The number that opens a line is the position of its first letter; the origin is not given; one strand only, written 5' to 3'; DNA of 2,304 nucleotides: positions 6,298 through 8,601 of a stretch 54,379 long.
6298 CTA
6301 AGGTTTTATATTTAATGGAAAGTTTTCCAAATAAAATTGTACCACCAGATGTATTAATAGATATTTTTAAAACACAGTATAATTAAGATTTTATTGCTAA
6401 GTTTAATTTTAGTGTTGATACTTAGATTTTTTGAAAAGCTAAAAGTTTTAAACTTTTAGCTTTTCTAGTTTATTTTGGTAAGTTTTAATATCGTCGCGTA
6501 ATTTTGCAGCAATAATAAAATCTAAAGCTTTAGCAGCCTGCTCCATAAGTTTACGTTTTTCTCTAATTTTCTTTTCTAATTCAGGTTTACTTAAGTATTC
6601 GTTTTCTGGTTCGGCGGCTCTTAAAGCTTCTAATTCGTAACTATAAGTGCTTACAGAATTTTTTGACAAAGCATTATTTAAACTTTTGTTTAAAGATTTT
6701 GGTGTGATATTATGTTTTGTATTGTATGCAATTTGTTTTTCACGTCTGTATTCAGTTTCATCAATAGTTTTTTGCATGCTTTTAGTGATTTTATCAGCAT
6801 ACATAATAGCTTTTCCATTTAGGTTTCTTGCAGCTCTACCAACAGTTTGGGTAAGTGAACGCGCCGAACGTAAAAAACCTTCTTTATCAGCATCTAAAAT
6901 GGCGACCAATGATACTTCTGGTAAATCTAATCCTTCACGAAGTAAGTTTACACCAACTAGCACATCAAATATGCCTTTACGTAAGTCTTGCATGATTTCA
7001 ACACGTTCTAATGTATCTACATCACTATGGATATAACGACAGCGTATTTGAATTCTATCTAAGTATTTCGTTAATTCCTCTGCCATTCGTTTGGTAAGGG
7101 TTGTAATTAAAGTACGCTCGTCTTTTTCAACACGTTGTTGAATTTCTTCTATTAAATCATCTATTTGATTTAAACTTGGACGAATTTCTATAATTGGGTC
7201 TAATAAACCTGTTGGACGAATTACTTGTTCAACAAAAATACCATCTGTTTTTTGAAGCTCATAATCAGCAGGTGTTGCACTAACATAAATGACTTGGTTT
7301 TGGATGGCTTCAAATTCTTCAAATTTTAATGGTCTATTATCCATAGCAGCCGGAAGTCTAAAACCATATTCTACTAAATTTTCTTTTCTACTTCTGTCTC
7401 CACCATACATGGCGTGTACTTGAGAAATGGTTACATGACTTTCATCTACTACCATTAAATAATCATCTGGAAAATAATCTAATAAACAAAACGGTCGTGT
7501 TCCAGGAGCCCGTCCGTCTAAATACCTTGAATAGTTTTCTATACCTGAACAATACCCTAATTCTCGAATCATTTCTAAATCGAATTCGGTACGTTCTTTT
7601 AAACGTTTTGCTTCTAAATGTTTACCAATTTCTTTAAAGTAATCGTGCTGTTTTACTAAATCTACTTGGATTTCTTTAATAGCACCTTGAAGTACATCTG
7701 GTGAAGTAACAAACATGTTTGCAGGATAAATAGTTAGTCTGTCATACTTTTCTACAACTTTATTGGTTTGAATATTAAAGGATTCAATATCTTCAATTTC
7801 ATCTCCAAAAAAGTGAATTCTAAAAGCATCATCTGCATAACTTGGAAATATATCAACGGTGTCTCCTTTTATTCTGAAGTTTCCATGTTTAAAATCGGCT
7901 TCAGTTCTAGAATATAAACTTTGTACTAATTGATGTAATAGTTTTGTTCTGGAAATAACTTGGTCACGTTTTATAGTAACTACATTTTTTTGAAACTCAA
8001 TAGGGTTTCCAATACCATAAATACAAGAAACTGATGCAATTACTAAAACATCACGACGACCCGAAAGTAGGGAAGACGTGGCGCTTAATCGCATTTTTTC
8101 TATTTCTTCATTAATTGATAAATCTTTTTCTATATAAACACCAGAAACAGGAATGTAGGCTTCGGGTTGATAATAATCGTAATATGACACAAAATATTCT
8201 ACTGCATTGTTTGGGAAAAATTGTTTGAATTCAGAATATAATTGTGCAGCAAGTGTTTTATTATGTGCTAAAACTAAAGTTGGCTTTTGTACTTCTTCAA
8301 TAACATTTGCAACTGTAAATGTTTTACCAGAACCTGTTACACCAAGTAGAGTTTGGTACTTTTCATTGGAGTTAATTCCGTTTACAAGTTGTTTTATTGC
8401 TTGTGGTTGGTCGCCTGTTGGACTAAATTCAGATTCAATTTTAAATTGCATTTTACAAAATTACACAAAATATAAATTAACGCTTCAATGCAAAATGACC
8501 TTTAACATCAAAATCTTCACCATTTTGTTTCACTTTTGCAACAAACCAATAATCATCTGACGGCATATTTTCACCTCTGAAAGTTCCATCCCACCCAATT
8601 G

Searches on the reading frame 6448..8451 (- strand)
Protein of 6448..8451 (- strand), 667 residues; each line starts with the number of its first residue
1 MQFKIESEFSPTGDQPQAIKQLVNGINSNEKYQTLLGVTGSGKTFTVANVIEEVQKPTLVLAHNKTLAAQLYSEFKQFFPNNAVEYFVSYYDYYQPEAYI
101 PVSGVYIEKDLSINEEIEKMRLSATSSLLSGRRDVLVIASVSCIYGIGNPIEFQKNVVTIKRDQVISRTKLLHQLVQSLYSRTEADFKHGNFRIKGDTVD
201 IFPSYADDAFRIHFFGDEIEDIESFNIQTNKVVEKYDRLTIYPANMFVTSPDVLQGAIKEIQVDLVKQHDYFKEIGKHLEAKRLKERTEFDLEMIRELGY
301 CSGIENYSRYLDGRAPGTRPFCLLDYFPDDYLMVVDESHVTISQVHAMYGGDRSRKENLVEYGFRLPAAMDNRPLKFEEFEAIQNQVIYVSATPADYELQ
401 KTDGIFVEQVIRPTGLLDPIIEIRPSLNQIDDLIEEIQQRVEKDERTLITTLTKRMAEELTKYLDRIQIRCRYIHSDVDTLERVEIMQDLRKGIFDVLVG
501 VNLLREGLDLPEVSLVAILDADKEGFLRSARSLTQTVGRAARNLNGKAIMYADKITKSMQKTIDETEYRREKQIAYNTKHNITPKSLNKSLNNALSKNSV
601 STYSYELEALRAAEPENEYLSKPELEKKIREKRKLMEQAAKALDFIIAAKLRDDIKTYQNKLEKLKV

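Call 5: search_protein_families(library=pfam, proteins=[window:6448-8451:-], max_evalue=0.01)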
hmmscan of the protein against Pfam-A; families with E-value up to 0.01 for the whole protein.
window:6448-8451:- (667 aa): 8 families
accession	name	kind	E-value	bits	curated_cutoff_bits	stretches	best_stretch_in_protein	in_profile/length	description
PF17757.6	UvrB_inter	-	6.4e-31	106.8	22.9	1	158-247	1-91/91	UvrB interaction domain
PF12344.14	UvrB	-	9e-22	77.1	27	1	550-591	1-42/43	Ultra-violet resistance protein B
PF00271.37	Helicase_C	-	6.4e-21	75.1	23.5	1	430-543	3-109/110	Helicase conserved C-terminal domain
PF04851.21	ResIII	-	7.6e-14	52.4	22.5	1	11-84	4-82/164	Type III restriction enzyme, res subunit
PF02151.25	UVR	-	2.1e-06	27.7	21.5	1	626-660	1-35/36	UvrB/uvrC motif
PF00270.35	DEAD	-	4.9e-06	26.8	26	1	14-83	3-73/167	DEAD/DEAH box helicase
PF13604.12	AAA_30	-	0.00097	19.4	27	1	14-74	5-65/191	AAA domain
PF13401.12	AAA_22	-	0.009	16.8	27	0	34-85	9-64/130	AAA domain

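Call 6: search_protein_families(library=ncbifam, proteins=[window:6448-8451:-], max_evalue=0.01)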
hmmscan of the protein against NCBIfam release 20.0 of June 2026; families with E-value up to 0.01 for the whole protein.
window:6448-8451:- (667 aa): 39 families (the best 25 are shown)
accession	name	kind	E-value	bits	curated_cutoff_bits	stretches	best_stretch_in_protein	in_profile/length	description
NF003673.1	PRK05298.1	equivalog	0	1041.3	743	1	2-660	1-652/653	excinuclease ABC subunit UvrB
TIGR00631.1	uvrb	equivalog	0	1015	750.1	1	2-657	1-656/658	excinuclease ABC subunit UvrB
TIGR00580.2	mfd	equivalog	1e-24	87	800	2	176-298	2-97/907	transcription-repair coupling factor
NF007966.0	PRK10689.1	equivalog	1.8e-22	78.9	1329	1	34-251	18-221/1148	transcription-repair coupling factor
NF004066.1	PRK05580.1-3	equivalog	1.5e-13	49.9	813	2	453-552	549-656/788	primosomal protein N'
TIGR00595.1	priA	equivalog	2.3e-13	49.6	230.35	1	451-562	272-391/509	replication restart helicase PriA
TIGR00643.1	recG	equivalog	5.5e-12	45.2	659.4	2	441-552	458-563/629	ATP-dependent DNA helicase RecG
NF053631.1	RNA_helic_CshA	equivalog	1.2e-11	44.2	646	1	441-617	234-409/434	degradosome RNA helicase CshA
NF004067.0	PRK05580.1-4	equivalog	1.6e-11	43.4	763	2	453-570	496-621/737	primosomal protein N'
NF053632.1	heli_RadD_YejH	equivalog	1.9e-11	43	720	1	432-548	238-347/573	DNA repair helicase RadD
NF004070.0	PRK05580.2-2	equivalog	3.9e-11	41.8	921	2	454-551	495-600/729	primosomal protein N'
NF004068.0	PRK05580.1-5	equivalog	2.5e-10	39.1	1249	2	452-543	555-653/795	primosomal protein N'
NF008169.0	PRK10917.2-3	equivalog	2.3e-09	36.4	555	1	8-83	227-304/610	ATP-dependent DNA helicase RecG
NF008164.0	PRK10917.1-2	equivalog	6.4e-09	34.6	785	1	426-561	468-610/704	ATP-dependent DNA helicase RecG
NF004065.0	PRK05580.1-1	equivalog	6.5e-09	34.5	858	1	485-580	522-625/731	primosomal protein N'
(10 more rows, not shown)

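Call 9: find_encoding_contigs(protein=window:6448-8451:-, flank=10000, max_places=10)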
Protein window:6448-8451:- (667 aa): 1 contig read that carries it; 1 place shown.
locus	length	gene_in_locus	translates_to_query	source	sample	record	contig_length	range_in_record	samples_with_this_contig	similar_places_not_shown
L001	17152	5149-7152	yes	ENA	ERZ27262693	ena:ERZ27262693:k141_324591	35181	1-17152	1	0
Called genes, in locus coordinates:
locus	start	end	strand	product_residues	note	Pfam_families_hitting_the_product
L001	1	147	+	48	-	?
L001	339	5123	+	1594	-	PF26766:Choice_anch_L, PF26689:FIDD, PF13585:CHU_C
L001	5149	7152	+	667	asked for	PF00270:DEAD (faint), PF04851:ResIII, PF17757:UvrB_inter, PF27431:UvrB_3rd, PF00271:Helicase_C, PF12344:UvrB, PF02151:UVR (weak)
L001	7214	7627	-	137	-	-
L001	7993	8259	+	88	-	PF07308:DUF1456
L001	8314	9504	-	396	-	PF08442:ATP-grasp_2, PF13549:ATP-grasp_5 (faint), PF24948:Citrate_synth_N, PF00549:Ligase_CoA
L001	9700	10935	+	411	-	PF00278:Orn_DAP_Arg_deC, PF02784:Orn_Arg_deC_N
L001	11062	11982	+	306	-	PF04116:FA_hydroxylase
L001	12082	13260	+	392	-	PF07786:HGSNAT_cat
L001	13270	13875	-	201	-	-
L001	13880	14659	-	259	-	PF00561:Abhydrolase_1, PF12146:Hydrolase_4, PF12697:Abhydrolase_6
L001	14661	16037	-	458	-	PF04389:Peptidase_M28, PF01546:Peptidase_M20 (weak)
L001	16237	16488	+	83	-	PF21906:WHD_NrtR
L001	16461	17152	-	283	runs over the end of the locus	PF03976:PPK2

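Call 68: list_cluster_members(proteins=[window:13456-15900:-, window:6451-8451:-, window:18651-19472:-])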
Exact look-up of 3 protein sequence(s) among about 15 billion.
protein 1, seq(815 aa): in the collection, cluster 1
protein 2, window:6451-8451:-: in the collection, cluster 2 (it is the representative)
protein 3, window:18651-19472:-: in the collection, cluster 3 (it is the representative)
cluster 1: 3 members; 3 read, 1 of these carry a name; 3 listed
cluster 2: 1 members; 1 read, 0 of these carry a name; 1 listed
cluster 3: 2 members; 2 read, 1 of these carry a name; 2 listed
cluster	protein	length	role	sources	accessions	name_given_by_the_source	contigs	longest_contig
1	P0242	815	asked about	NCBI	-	-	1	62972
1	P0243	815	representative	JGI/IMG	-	gliding motility-associated-like protein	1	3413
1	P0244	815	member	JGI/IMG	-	-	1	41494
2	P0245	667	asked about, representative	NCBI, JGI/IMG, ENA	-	-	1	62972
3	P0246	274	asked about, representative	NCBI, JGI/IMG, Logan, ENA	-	-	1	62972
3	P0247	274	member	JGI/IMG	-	ABC-type transport system involved in multi-copper enzyme maturation permease subunit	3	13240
